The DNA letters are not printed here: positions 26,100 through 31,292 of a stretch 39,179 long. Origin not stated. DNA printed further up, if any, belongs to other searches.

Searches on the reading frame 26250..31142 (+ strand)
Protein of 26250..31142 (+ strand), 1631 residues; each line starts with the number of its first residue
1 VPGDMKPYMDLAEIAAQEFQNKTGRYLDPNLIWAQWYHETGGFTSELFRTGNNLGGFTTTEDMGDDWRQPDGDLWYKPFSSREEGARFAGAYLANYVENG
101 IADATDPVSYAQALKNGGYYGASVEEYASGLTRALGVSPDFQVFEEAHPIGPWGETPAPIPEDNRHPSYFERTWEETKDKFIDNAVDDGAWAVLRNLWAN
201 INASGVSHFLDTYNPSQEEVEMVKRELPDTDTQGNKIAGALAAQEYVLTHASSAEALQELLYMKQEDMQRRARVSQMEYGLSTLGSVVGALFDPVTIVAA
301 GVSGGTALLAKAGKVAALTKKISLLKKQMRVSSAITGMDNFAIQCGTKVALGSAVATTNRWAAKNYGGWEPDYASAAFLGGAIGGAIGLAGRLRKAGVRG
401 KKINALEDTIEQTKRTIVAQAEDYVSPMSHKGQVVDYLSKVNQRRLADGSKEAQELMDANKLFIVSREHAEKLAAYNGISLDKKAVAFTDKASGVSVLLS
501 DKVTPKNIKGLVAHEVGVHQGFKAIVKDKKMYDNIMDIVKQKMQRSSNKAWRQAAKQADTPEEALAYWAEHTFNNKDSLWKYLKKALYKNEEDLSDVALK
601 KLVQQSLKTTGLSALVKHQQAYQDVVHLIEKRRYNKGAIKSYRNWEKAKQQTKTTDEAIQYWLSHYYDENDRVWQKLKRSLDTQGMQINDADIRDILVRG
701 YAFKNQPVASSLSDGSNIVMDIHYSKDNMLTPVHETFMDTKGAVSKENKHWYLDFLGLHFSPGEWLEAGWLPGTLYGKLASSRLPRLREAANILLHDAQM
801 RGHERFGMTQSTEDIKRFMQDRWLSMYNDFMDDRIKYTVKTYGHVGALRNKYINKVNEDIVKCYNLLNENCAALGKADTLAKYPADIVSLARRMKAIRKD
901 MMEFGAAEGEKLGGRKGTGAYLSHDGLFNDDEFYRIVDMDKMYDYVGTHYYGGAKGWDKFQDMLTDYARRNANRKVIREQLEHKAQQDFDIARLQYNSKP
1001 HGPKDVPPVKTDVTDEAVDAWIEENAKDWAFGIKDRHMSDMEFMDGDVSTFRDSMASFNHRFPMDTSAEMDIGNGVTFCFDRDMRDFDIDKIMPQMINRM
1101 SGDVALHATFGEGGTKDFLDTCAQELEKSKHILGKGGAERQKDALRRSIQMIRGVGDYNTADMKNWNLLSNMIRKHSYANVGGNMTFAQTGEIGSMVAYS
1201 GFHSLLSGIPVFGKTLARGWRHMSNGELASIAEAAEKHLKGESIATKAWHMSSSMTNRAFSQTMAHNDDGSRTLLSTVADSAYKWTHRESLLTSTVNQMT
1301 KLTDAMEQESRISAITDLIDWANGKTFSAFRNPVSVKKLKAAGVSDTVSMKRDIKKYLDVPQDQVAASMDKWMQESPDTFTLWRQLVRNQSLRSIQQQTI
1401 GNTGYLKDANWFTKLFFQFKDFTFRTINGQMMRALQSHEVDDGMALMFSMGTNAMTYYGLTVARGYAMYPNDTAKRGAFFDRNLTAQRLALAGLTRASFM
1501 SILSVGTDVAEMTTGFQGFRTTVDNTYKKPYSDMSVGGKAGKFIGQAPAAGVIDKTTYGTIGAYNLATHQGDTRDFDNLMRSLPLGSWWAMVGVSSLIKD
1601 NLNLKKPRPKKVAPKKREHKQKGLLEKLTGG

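Call 102: search_protein_families(library=pfam, proteins=[window:26250-31142:+], max_evalue=0.001)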
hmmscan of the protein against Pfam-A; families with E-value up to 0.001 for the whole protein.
window:26250-31142:+ (1631 aa): 1 family
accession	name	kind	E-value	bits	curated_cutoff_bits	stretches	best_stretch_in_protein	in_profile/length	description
PF01832.25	Glucosaminidase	-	8.2e-07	30.2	30.2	1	16-133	4-116/123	Mannosyl-glycoprotein endo-beta-N-acetylglucosaminidase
